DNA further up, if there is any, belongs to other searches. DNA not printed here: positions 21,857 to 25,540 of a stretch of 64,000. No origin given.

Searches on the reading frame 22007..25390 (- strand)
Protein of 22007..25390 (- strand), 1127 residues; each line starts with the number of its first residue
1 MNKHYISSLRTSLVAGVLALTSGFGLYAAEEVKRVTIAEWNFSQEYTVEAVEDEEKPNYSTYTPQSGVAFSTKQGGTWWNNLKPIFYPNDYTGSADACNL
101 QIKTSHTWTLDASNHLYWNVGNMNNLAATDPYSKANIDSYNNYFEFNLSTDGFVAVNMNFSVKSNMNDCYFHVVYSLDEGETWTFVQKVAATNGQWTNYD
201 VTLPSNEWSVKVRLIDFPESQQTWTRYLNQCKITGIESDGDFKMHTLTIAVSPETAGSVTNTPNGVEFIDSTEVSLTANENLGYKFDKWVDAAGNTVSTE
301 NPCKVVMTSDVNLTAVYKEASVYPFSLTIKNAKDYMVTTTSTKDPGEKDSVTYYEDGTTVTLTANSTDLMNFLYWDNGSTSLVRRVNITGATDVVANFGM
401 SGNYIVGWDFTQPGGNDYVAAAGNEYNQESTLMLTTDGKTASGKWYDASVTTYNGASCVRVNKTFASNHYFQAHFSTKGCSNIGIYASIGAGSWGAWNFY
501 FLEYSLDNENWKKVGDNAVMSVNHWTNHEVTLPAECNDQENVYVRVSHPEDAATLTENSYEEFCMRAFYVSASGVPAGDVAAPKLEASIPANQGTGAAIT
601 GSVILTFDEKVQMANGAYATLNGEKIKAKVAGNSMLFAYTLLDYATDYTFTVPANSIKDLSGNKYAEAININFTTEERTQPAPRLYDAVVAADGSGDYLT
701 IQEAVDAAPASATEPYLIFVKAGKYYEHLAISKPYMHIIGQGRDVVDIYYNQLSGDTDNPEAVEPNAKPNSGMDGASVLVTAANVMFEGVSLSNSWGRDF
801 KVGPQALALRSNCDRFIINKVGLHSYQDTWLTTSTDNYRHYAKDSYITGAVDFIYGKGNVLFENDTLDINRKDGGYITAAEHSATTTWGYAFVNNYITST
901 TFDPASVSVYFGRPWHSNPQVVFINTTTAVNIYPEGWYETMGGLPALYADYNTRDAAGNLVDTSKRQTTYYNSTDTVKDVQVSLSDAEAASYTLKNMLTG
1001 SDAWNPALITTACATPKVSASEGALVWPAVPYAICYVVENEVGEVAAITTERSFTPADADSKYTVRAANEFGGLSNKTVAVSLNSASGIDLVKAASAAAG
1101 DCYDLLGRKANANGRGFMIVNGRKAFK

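Call 7: search_protein_families(library=pfam, proteins=[window:22007-25390:-], max_evalue=0.001)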
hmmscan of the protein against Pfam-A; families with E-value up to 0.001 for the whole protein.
window:22007-25390:- (1127 aa): 4 families
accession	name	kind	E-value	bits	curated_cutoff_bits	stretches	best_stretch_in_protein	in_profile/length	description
PF01095.25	Pectinesterase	-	4.1e-36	124.7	27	1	687-1000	1-297/298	Pectinesterase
PF13205.12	Big_5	-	4e-13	50.4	23.6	1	579-675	1-105/105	Bacterial Ig-like domain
PF18998.6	Flg_new_2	-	3.6e-11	43.3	23.6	1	248-320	2-72/73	Divergent InlB B-repeat domain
PF14741.12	GH114_assoc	-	0.00048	20.7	22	0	493-547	58-114/126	N-terminal glycosyl-hydrolase-114-associated domain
